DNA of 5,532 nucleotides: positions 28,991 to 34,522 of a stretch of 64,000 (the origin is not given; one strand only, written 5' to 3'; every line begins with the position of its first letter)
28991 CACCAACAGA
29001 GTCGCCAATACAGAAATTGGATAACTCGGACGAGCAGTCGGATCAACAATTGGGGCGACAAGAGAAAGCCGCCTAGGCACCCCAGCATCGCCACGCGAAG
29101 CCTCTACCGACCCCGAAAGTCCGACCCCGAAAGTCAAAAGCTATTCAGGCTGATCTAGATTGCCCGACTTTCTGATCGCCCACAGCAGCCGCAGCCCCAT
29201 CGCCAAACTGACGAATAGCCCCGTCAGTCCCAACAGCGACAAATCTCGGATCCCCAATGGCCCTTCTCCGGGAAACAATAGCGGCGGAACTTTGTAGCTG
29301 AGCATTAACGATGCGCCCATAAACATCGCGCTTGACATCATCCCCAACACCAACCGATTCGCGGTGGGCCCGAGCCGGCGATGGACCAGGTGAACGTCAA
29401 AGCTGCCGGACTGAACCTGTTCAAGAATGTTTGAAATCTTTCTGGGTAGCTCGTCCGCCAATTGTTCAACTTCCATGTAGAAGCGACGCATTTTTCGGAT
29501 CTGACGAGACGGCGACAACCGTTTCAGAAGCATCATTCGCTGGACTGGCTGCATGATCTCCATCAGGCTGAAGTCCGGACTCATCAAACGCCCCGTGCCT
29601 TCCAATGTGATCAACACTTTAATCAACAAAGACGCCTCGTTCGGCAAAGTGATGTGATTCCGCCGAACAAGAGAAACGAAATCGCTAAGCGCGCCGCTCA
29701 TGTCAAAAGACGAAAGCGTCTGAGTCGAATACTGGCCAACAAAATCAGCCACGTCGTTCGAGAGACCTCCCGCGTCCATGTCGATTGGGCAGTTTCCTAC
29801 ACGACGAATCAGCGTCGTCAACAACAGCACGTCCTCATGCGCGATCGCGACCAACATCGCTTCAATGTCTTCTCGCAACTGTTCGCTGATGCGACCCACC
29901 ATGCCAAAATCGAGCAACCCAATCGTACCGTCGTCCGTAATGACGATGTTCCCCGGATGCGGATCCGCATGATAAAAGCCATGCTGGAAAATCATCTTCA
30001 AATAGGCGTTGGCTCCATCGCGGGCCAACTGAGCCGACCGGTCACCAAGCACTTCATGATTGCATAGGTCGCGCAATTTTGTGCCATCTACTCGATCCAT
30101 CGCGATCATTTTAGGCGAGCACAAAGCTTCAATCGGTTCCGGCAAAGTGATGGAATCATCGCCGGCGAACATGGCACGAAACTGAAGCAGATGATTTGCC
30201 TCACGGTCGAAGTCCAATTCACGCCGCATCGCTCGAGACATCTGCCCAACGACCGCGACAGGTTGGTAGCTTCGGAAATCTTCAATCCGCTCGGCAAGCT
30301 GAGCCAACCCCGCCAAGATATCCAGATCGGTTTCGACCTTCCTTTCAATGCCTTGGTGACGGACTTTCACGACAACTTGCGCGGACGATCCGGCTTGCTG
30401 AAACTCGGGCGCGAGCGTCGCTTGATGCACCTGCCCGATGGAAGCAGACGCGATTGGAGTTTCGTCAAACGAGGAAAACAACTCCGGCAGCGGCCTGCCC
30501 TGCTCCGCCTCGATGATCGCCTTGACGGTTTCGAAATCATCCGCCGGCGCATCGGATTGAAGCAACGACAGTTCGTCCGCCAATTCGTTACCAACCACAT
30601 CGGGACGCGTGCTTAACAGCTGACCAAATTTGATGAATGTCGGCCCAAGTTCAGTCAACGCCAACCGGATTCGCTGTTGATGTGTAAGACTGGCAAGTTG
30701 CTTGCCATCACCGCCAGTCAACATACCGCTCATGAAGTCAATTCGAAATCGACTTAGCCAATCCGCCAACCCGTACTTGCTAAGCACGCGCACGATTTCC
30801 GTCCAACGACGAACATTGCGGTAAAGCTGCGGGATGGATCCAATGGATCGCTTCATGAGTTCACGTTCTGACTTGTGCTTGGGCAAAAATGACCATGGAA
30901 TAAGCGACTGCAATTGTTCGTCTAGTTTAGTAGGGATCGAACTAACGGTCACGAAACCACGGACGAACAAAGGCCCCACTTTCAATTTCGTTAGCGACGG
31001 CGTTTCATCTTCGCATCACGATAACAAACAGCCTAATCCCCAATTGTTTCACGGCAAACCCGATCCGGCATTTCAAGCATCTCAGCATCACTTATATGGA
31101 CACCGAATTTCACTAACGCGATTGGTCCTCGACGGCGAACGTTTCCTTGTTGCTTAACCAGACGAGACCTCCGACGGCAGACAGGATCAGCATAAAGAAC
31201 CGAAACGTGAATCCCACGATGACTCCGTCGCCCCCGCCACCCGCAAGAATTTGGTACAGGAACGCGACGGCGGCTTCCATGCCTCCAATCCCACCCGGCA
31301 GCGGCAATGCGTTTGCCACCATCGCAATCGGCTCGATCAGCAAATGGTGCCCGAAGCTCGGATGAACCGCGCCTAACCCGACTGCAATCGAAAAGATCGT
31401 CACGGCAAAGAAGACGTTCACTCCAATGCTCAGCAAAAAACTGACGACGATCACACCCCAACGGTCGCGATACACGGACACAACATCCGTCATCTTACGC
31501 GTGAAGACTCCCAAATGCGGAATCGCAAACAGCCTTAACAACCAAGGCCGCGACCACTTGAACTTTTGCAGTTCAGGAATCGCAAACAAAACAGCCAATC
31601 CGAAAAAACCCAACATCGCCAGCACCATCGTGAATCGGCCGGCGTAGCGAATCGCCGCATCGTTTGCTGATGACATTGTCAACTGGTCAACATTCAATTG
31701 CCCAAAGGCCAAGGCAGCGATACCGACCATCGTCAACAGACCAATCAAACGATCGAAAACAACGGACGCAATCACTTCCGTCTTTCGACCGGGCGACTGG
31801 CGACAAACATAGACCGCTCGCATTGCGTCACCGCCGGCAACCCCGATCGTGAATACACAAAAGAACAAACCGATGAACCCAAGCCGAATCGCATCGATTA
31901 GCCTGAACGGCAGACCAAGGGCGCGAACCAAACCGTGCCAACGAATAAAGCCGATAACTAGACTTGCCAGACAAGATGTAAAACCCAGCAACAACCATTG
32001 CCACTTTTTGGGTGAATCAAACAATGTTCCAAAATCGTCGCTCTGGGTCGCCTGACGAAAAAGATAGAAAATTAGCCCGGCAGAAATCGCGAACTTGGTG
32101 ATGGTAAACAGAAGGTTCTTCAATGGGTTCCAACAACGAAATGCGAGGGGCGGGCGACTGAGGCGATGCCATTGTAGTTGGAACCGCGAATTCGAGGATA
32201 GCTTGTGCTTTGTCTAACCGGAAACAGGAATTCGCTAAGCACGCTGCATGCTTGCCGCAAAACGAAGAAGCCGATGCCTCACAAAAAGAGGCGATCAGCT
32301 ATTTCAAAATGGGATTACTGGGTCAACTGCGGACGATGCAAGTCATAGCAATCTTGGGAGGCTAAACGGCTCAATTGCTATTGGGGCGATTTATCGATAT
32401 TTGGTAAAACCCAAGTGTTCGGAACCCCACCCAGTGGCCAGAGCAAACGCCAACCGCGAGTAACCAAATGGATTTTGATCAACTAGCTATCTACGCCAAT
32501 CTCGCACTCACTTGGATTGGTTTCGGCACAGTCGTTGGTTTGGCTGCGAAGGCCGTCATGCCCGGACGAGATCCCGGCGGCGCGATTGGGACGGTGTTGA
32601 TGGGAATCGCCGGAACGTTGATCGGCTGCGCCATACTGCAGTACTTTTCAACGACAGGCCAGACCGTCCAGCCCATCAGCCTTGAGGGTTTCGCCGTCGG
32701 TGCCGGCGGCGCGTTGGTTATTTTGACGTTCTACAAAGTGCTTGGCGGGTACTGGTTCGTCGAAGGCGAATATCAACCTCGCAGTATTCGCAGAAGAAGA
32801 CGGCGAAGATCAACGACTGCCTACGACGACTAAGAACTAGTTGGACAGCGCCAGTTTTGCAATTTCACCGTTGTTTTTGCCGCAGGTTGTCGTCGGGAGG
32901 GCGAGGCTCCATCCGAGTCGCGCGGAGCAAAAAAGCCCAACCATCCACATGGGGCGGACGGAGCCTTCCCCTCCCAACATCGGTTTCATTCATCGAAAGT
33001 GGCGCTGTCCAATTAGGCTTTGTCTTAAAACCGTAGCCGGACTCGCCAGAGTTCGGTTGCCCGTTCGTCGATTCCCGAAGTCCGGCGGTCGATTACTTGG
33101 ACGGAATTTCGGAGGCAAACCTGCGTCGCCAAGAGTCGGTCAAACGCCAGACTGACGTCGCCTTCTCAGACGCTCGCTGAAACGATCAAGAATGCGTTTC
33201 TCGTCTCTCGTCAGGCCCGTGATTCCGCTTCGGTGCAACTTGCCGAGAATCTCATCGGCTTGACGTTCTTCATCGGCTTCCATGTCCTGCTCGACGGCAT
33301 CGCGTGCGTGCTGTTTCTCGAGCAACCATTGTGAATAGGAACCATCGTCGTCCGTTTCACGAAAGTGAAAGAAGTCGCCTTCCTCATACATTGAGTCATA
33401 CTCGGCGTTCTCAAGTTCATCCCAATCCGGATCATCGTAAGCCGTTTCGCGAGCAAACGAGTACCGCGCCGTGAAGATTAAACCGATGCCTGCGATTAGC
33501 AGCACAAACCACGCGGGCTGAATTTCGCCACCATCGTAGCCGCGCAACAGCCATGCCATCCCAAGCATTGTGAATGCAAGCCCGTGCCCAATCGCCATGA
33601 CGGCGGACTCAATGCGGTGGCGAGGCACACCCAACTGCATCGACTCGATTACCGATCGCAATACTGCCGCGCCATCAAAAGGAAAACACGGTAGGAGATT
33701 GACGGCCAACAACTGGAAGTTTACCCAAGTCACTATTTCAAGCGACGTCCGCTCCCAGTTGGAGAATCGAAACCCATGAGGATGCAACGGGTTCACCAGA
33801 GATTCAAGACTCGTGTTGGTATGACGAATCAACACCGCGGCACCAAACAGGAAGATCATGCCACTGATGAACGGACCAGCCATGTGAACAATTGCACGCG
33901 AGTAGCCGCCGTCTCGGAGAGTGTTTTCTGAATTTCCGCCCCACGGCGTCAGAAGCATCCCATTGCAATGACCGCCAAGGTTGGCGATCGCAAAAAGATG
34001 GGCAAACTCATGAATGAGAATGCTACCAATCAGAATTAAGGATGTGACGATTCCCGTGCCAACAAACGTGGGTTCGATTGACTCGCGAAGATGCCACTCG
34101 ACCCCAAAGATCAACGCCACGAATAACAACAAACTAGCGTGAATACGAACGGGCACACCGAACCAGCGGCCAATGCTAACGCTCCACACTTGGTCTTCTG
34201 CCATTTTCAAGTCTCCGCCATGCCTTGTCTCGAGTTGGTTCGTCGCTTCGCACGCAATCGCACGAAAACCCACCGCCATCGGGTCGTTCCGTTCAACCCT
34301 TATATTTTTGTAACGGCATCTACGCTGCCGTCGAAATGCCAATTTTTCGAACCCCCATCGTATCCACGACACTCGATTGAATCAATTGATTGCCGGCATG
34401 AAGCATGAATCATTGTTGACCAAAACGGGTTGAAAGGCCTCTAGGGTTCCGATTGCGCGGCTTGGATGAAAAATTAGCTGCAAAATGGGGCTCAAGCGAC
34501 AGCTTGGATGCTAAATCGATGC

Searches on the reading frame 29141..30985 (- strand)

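Call 84: search_protein_families(library=pfam, proteins=[window:29141-30985:-], max_evalue=0.001)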
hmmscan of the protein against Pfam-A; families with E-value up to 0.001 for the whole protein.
window:29141-30985:- (614 aa): 3 families
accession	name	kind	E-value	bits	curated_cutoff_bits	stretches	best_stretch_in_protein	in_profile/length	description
PF03109.22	ABC1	-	7.9e-66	222.1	22.9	1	142-386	2-237/244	ABC1 atypical kinase-like domain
PF00069.31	Pkinase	-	4.4e-05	23.5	31.7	1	293-369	74-151/263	Protein kinase domain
PF01636.29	APH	-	7e-05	23.1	23.2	1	332-364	165-198/239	Phosphotransferase enzyme family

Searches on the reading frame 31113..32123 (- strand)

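Call 84: search_protein_families(library=pfam, proteins=[window:31113-32123:-], max_evalue=0.001)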
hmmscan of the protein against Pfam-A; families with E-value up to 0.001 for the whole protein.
window:31113-32123:- (336 aa): 1 family
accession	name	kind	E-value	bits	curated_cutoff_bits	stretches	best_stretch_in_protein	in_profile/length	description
PF03706.18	LPG_synthase_TM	-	2e-30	106.7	33.4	1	8-317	2-301/302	Lysylphosphatidylglycerol synthase TM region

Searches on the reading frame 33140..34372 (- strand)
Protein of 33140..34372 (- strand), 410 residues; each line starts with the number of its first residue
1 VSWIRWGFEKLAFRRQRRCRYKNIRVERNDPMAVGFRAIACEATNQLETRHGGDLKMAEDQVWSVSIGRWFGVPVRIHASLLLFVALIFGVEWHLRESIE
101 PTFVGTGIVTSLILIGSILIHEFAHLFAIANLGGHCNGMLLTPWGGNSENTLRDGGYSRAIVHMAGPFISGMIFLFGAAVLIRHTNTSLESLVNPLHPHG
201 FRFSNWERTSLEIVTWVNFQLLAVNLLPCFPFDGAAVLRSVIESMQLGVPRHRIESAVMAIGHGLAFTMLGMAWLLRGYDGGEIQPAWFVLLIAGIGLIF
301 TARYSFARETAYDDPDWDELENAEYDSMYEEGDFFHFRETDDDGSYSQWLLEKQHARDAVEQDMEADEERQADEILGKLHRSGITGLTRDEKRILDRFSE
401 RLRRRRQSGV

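Call 84: search_protein_families(library=pfam, proteins=[window:33140-34372:-], max_evalue=0.001)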
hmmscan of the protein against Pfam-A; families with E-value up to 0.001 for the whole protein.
window:33140-34372:- (410 aa): 2 families
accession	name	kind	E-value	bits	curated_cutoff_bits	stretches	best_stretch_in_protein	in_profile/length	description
PF02163.28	Peptidase_M50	-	4.6e-10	39.6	27.2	1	111-267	3-219/221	Peptidase family M50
PF20216.3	DUF6576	-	1.7e-07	31.7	27.3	1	367-400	13-46/47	Family of unknown function (DUF6576)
